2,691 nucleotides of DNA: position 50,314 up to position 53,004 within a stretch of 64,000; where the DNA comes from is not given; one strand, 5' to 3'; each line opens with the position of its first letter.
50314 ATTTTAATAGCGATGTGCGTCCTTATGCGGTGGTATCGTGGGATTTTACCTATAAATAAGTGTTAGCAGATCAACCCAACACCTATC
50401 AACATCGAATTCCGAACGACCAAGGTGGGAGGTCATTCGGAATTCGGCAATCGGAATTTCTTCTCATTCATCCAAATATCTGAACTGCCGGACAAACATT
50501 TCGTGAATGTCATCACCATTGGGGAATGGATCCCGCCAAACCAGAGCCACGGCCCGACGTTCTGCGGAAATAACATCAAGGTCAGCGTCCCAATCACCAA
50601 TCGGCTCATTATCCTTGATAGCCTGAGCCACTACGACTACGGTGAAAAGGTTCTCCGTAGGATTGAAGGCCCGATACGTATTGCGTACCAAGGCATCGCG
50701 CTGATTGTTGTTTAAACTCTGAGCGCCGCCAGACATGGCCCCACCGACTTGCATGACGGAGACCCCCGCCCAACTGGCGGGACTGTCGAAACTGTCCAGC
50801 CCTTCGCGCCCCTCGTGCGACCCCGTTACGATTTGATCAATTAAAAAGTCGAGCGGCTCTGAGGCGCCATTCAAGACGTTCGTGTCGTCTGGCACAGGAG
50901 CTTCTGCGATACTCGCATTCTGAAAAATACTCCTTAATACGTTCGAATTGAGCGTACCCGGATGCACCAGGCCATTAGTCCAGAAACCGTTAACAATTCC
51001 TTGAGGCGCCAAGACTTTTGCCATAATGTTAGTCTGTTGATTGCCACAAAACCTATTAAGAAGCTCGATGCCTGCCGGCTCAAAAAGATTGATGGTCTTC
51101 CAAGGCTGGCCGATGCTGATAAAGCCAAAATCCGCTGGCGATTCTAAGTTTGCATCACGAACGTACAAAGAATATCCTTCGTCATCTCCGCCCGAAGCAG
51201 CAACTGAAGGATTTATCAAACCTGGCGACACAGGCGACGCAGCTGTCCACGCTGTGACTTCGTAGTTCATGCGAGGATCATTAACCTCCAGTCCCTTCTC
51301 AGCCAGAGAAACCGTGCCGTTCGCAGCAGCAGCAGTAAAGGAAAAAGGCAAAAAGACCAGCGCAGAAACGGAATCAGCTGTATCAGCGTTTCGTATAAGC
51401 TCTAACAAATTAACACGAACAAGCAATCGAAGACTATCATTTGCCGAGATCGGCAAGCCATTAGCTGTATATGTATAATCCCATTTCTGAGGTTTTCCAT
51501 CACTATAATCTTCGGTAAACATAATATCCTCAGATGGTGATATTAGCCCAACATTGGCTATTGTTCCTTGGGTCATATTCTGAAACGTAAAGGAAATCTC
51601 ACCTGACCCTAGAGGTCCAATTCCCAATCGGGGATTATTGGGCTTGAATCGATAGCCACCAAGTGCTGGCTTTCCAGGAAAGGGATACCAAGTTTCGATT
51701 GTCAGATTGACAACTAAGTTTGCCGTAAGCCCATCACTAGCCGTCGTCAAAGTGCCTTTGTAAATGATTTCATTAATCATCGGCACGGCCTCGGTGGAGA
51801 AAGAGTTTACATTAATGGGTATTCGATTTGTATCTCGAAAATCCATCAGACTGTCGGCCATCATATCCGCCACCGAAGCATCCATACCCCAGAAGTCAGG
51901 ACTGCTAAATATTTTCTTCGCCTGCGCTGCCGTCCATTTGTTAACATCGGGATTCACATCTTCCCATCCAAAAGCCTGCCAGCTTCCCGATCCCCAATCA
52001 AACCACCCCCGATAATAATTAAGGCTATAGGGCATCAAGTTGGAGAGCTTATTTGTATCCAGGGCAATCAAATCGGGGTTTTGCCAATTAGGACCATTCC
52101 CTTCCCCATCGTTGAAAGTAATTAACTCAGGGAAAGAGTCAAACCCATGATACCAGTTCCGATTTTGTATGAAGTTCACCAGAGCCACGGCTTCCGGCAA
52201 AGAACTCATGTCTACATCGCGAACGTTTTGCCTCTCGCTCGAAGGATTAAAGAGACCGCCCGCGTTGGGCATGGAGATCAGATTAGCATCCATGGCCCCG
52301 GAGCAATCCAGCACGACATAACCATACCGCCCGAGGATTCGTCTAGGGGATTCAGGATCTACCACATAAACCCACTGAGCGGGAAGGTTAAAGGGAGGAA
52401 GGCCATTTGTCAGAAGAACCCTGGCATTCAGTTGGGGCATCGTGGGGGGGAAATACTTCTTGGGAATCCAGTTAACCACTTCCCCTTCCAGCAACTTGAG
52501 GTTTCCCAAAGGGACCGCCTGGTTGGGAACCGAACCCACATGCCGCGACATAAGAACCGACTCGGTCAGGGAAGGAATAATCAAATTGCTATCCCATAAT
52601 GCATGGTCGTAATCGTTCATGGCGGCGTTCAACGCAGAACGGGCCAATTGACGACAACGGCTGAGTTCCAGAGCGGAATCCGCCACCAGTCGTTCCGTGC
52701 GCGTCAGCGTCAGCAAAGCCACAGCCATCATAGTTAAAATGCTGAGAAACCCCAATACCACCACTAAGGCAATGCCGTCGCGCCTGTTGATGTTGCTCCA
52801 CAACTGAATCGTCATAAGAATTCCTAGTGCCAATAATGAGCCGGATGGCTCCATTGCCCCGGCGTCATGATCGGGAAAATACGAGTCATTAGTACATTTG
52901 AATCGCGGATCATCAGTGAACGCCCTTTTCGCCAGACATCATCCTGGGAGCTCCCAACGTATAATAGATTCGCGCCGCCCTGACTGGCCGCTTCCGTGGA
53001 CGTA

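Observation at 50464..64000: Canonical-order pseudopilus module (GspG x4 - H - I - J - K) directly downstream of a giant Pmp-repeat beta-helix protein, with no secretin/ATPase/platform genes nearby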

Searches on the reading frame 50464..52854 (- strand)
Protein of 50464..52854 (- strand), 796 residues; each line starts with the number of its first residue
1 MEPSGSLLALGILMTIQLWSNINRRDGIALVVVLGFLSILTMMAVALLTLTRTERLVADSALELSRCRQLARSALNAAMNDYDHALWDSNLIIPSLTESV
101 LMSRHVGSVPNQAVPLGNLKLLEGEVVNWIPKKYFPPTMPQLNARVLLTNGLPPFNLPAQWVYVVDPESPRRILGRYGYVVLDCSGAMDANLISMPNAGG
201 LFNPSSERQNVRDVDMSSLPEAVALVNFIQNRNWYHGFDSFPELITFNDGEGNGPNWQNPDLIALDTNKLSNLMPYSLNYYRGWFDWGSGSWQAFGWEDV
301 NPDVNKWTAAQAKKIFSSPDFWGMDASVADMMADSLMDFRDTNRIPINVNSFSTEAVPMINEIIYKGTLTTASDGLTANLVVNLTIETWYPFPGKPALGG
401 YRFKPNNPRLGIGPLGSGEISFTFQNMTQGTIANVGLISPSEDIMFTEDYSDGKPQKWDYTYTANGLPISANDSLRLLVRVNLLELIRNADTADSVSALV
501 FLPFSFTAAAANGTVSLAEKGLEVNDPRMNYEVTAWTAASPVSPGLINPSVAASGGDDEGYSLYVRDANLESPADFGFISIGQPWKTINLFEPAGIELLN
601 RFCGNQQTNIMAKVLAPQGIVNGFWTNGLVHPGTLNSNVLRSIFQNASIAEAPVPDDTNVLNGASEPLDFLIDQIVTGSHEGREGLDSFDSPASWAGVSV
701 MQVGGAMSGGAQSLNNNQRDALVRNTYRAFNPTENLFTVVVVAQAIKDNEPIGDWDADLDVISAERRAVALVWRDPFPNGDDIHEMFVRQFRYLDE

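Call 5: search_protein_families(library=pfam, proteins=[window:50464-52854:-], max_evalue=0.1)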
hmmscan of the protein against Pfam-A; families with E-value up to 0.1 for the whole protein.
window:50464-52854:- (796 aa): 0 families

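Call 6: search_protein_families(library=ncbifam, proteins=[window:50464-52854:-], max_evalue=0.1)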
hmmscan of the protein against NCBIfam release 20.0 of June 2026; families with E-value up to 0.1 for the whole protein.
window:50464-52854:- (796 aa): 1 family
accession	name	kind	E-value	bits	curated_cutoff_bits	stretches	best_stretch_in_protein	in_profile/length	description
TIGR02600.1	Verru_Chthon_A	subfamily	2.2e-09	35.8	332.3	1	27-79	1-53/1296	Verru_Chthon cassette protein A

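Call 10: find_encoding_contigs(protein=window:50464-52854:-, flank=10000, max_places=6)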
Protein window:50464-52854:- (796 aa): no gene with exactly this product is on record in the collection.

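Call 15: find_homologous_proteins(query=window:50464-52854:-, max_evalue=0.001)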
Query window:50464-52854:- (796 aa): 1 proteins with E <= 0.001 among 8000 candidates.
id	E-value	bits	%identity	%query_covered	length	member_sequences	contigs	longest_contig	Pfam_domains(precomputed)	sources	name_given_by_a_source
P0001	0.0e+0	1795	100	98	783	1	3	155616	-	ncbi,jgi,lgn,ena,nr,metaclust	ncbi:MAG TPA: hypothetical protein DCZ95_12730 [Verrucomicrobia bacterium]|nr:MAG: hypothetical prot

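Call 24: search_solved_structures(query=window:50464-52854:-, max_evalue=10)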
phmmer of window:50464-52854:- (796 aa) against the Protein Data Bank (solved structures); distinct sequences matched with E-value up to 10: 4.
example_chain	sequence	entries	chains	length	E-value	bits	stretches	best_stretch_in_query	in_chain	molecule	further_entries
4ygt_A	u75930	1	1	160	1.1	10.4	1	341-410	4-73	Uncharacterized protein YjgB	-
4mqd_A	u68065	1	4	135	1.2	10.4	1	480-543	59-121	DNA-entry nuclease inhibitor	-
2yuz_A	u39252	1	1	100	1.3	10.3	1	443-507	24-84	Myosin-binding protein C, slow-type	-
6s22_A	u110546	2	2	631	1.3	10.2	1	259-314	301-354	Polypeptide N-acetylgalactosaminyltransferase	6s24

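Call 30: search_protein_representatives(protein=window:50464-52854:-)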
Query: 796 residues. Proteins with E-value up to 0.001 (for the whole library): 789; up to 1e-10: 425; up to 1e-30: 93. The best 150 are listed.
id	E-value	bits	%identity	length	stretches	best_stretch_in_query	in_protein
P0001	0.0e+00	1794.5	100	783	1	14-796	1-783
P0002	2.0e-131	456.1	41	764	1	23-796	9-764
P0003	4.5e-123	428.5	40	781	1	24-796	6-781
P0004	3.4e-121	422.3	39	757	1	24-796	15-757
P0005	8.5e-114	397.8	41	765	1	22-795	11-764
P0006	4.1e-107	375.7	38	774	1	24-796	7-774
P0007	5.3e-103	362.1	38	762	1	24-796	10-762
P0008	2.7e-102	359.8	38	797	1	25-795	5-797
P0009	2.6e-99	349.9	38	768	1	23-796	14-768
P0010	4.2e-99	349.2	39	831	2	265-796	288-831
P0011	2.5e-98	346.7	38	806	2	25-406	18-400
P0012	3.2e-95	336.4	36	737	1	33-796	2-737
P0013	4.8e-94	332.5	41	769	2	520-796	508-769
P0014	2.8e-93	330.0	38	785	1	25-796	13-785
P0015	2.5e-92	326.8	37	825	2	253-796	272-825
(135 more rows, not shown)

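Call 32: search_solved_structures(query=A2, max_evalue=10, show_alignments=2)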
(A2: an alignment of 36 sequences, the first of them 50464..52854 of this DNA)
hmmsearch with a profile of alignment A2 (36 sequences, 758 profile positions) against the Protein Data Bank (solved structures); distinct sequences matched with E-value up to 10: 2.
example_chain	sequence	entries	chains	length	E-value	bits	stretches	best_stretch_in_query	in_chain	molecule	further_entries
4l37_A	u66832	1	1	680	0.39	12.6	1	403-511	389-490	Silkworm storage protein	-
3wjm_B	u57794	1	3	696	0.4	12.5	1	403-511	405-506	Silkworm storage protein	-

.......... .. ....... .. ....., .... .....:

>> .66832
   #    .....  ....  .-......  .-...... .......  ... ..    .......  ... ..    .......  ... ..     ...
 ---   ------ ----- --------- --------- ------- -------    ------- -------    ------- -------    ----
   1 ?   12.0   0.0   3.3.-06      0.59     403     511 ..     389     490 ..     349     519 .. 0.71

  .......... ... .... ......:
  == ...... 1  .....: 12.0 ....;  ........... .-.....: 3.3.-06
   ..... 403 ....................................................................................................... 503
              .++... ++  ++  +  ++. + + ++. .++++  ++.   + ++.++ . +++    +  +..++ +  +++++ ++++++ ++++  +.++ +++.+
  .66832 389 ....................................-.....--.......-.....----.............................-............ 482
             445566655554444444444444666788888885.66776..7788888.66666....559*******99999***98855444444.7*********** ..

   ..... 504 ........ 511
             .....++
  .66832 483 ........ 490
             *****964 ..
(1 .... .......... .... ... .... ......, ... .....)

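Call 33: search_protein_families(library=pfam, alignment_id=A2, max_evalue=0.1)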
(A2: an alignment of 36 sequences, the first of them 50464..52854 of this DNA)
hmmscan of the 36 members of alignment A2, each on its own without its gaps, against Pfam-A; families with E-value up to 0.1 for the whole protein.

A. member 1, window:50464-52854:- (796 aa): 0 families

B. families by the number of members that match (of 36 scanned): 5 families
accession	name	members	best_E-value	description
PF14341.11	PilX_N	2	0.007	PilX N-terminal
PF16492.10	Cadherin_C_2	1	0.0092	Cadherin cytoplasmic C-terminal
PF01499.21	Herpes_UL25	1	0.046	Herpesvirus UL25 family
PF06165.18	GH94_b-supersand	1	0.075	Glycosyl hydrolase 94, supersandwich domain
PF12555.13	SteA-like_C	1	0.098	SteA-like C-terminal domain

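Call 34: find_homologous_proteins(query=A2, max_evalue=1e-10)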
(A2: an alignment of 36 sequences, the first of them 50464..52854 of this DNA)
Query A2 (36 sequences) (796 aa, profile of the alignment): 1 proteins with E <= 1e-10 among 8000 candidates.
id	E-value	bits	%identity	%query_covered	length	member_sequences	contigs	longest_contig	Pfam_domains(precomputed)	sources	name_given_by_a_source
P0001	1.0e-239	816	100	98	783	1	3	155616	-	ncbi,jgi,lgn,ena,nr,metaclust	ncbi:MAG TPA: hypothetical protein DCZ95_12730 [Verrucomicrobia bacterium]|nr:MAG: hypothetical prot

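Call 36: find_related_loci(query=A2, collection=genome_contigs, flank=10000)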
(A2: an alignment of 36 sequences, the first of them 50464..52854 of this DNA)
Query A2 (796 aa) in genome_contigs; peptide patterns used: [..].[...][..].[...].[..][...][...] (x = any residue, [..] = any of these).
108 stretches matched a pattern; 49 encode a relative of the query (tblastn E <= 1e-3); 49 distinct loci.
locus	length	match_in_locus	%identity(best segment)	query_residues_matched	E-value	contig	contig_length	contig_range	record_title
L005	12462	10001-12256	34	25-796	4e-113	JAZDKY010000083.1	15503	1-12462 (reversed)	MAG: bacterium isolate MEGAHIT-group-0.556 k141_10041004, whole genome shotgun sequence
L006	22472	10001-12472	34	25-796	2e-104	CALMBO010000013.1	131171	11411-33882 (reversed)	MAG TPA_asm: uncultured Verrucomicrobia bacterium isolate SRR5468110_bin.44_CONCOCT_v1.1_MAG genome assembly, contig: ER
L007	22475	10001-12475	32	23-796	9e-103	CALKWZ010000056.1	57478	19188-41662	MAG TPA_asm: uncultured Verrucomicrobia bacterium isolate SRR3330206_bin.99_CONCOCT_v1.1_MAG genome assembly, contig: ER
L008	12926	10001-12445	34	22-796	4e-101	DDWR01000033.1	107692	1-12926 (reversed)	MAG TPA_asm: Verrucomicrobia bacterium UBA2281 UBA2281_contig_6779, whole genome shotgun sequence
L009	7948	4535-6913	32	25-796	5e-96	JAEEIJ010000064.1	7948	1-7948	MAG: Bacteroidales bacterium isolate Tb.RUG.143 k141_6186425_flag=0_multi=40.7263_len=7948, whole genome shotgun sequenc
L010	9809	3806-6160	30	25-796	2e-92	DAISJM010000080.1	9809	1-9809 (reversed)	MAG TPA_asm: Verrucomicrobiota bacterium isolate CTOTU18273 NODE_8547_length_9809_cov_3.906090, whole genome shotgun seq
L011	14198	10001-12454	30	13-796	1e-81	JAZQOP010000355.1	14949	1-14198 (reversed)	MAG: Kiritimatiellia bacterium isolate T1900045242_TH20190012.MAGScoT_cleanbin_000052 SGB_5551_k141_1939767, whole genom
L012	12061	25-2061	31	153-796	2e-77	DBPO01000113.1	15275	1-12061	MAG TPA_asm: Verrucomicrobia bacterium UBA1418 UBA1418_contig_10061, whole genome shotgun sequence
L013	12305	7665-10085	33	23-796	9e-104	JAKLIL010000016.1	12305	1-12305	MAG: Verrucomicrobia bacterium isolate RA.bin86 RA.bin86_16, whole genome shotgun sequence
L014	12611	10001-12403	34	25-796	4e-99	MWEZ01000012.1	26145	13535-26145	MAG: Verrucomicrobia bacterium ADurb.Bin018 BWX54_contig000012, whole genome shotgun sequence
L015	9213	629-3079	33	23-796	1e-102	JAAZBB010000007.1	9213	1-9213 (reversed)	MAG: Lentisphaerae bacterium isolate AS06rmzACSIP_509 22545_AS06, whole genome shotgun sequence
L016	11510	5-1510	31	283-796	9e-57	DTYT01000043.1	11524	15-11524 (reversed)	MAG TPA_asm: Kiritimatiellae bacterium isolate UWMA-0228 k99_1358362, whole genome shotgun sequence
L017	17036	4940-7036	26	25-796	4e-44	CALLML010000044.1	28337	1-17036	MAG: uncultured bacterium isolate N1_Bin_METABAT__136_sub_1 genome assembly, contig: c_000001562952, whole genome shotgu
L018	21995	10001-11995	25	24-796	8e-38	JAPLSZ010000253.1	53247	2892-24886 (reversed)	MAG: Kiritimatiellaeota bacterium isolate LacPavin_0419_WC90_MAG_64_8 LacPavin_0419_WC90_scaffold_175886, whole genome s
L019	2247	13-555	47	624-796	5e-38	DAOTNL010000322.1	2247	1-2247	MAG TPA_asm: Kiritimatiellia bacterium isolate AMR_MDS_2896 NODE_37608_length_2247_cov_3.953923, whole genome shotgun se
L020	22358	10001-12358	34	22-796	9e-112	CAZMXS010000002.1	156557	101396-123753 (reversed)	MAG TPA_asm: uncultured Verrucomicrobiota bacterium isolate SRP167436_co1_345 genome assembly, contig: NODE_45_length_15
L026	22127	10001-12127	30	25-796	7e-23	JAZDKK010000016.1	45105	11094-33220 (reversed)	MAG: Verrucomicrobiota bacterium isolate MEGAHIT-group-0.530 k141_5444600, whole genome shotgun sequence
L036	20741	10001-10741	24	27-275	4e-7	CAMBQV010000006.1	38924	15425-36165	MAG: Akkermansia muciniphila isolate MiH-14oct19-68 genome assembly, contig: MiH-14oct19-C1777, whole genome shotgun seq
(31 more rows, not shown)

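Call 48: predict_structure(alignment_id=A2)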
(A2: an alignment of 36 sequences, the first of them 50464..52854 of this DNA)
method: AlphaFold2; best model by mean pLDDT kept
length: 796 residues; sequences in the alignment: 36
mean_pLDDT: 85.2   pTM: 0.82
mean pLDDT of the five models: 85.2, 82.6, 82.1, 81.7, 79.1
residues with pLDDT >= 90: 410; 70-90: 285; 50-70: 74; < 50: 27
segments of 3 or more residues with pLDDT < 50: 1-23
pLDDT, mean of each block of 10 residues (from residue 1): 41 39 54 86 88 86 92 95 92 89 76 78 92 89 90 80 86 90 94 89 87 94 95 92 93 67 93 93 89 90 94 96 95 96 91 92 92 86 92 87 73 62 66 56 84 90 82 80 82 86 78 89 93 91 91 87 92 93 93 93 75 55 83 94 94 82 87 89 78 92 86 87 93 95 88 76 93 93 92 89
secondary structure, 60 per line:
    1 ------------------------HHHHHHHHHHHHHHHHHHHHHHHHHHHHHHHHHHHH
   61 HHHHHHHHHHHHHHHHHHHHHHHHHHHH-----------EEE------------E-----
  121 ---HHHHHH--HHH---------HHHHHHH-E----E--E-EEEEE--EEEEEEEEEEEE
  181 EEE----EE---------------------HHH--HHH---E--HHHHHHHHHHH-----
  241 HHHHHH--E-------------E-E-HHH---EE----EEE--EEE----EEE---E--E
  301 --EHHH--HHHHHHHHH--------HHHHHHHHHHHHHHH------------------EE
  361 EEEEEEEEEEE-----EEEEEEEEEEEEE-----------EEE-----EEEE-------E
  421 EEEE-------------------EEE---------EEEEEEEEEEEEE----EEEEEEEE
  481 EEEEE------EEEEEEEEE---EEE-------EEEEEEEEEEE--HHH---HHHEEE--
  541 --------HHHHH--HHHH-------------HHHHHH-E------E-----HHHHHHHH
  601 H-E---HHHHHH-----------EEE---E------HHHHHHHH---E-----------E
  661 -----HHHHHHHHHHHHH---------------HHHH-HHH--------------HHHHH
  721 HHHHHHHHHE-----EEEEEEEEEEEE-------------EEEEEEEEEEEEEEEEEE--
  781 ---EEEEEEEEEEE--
elements in order (helices of 4 or more, strands of 3 or more residues): H25-88 E100-102 H124-129 H144-150 E162-166 E169-183 H225-235 H241-246 E279-281 E284-286 E291-293 H309-317 H326-340 E359-371 E377-389 E401-403 E409-412 E420-424 E444-446 E456-468 E473-485 E492-500 E504-506 E514-524 E536-538 H549-553 H556-559 H573-578 H593-601 H607-612 E624-626 H637-644 H666-678 H694-697 H716-729 E736-747 E761-778 E784-794

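Call 53: fold_search(model_id=the predicted structure, library=pdb)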
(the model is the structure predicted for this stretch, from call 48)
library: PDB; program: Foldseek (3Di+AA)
matches with E <= 10: 954; with E <= 0.001: 0
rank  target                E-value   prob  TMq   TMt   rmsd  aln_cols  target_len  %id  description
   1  6dps_D                1.5e-02  0.89  0.08  0.34   9.1       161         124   11  Crystal Structure of Neisseria meningitidis DsbD n-terminal domain in the oxidised form (released 2018-09-12)
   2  6dnv_B                1.7e-02  0.87  0.09  0.35   9.2       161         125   12  Crystal Structure of Neisseria meningitidis DsbD n-terminal domain in the reduced form (released 2018-09-12)
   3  4p1x_F                4.6e-02  0.06  0.04  0.10  23.4       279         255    8  Crystal structure of staphylococcal LUK prepore (released 2014-10-01)
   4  4f8p_B                1.6e-01  0.18  0.08  0.28  11.9       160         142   14  X-ray structure of PsaA from Yersinia pestis, in complex with galactose (released 2013-05-22)
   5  5xtz_D                1.7e-01  0.35  0.09  0.30   8.9       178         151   11  Crystal structure of GAS41 YEATS bound to H3K27ac peptide (released 2018-06-27)
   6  9sg3_F                1.8e-01  0.11  0.08  0.20  14.1       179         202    7  X-ray structure of acetylcholine binding protein (AChBP) in complex with IOTA739 (released 2025-09-03)
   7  4ldc                  1.9e-01  0.25  0.10  0.32   9.5       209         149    8  Crystal Structure of DOC2B C2B domain (released 2013-09-11)
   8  9kg0_A                2.0e-01  0.02  0.04  0.08  26.6       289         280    6  Alpha-hemolysin heptameric late pre-pore state derived from 10:0 PC/Sphingomyelin liposomes (released 2025-06-11)
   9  5lob_B                2.1e-01  0.30  0.09  0.33   9.1       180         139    7  Structure of the Ca2+-bound Rabphilin3A C2B- SNAP25 complex (C2 space group) (released 2017-06-21)
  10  1vrs_C                2.5e-01  0.12  0.05  0.24  12.0       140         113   12  Crystal structure of the disulfide-linked complex between the N-terminal and C-terminal domain of the electron transfe (released 2005-07-12)
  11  9rsu_A                2.5e-01  0.02  0.04  0.09  28.1       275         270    8  NetF pore structure (released 2026-02-18)
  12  5ec5_D                2.9e-01  0.05  0.06  0.12  31.8       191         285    4  Crystal structure of lysenin pore (released 2016-05-18)
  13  1l6p                  3.0e-01  0.13  0.06  0.25  11.1       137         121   14  N-terminal of DsbD (residues 20-144) from E. coli. (released 2002-06-12)
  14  4qaa_B                3.0e-01  0.09  0.08  0.19  14.4       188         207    6  X-RAY STRUCTURE OF ACETYLCHOLINE BINDING PROTEIN (ACHBP) IN COMPLEX WITH 6-(4-Methoxyphenyl)-N4-octylpyrimidine-2,4-di (released 2014-07-16)
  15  9shr                  3.0e-01  0.03  0.06  0.11  21.4       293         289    8  Alpha-Hemolysin of S.aureus (monomer) in complex with the small molecule N-(3-(Diethylamino)propyl)-1-(6-(p-tolyl)imidaz (released 2026-03-04)
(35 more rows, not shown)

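Call 68: find_related_loci(query=A3, collection=metagenome_contigs, flank=10000)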
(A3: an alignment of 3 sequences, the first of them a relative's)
Query A3 (570 aa) in metagenome_contigs; peptide patterns used: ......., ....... (x = any residue, [..] = any of these).
600 stretches matched a pattern (row limit reached: there are more); 599 encode a relative of the query (tblastn E <= 1e-3); the best 80 are kept; 80 distinct loci.
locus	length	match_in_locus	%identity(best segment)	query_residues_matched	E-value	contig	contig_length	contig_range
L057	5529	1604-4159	66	8-570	0e+0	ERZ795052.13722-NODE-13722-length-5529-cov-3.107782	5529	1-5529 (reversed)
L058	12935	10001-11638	61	19-570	0e+0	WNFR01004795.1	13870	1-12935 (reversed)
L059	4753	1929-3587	60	16-570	0e+0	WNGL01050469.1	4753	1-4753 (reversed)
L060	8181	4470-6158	59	7-570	0e+0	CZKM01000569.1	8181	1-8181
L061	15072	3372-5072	59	7-570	0e+0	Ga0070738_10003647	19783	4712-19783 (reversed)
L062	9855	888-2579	58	5-570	0e+0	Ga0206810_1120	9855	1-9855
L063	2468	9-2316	59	9-570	0e+0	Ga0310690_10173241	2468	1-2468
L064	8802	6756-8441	58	1-570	0e+0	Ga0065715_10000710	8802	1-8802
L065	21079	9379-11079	58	5-570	0e+0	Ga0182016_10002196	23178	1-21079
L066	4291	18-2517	59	5-570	0e+0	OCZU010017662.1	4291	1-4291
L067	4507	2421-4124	59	3-570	0e+0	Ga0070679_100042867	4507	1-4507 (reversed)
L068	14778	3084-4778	57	6-570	0e+0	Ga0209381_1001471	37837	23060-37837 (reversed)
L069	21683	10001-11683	58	7-570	0e+0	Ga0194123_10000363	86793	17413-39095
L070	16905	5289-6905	56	26-570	0e+0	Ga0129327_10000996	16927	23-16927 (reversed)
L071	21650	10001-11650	59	16-570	0e+0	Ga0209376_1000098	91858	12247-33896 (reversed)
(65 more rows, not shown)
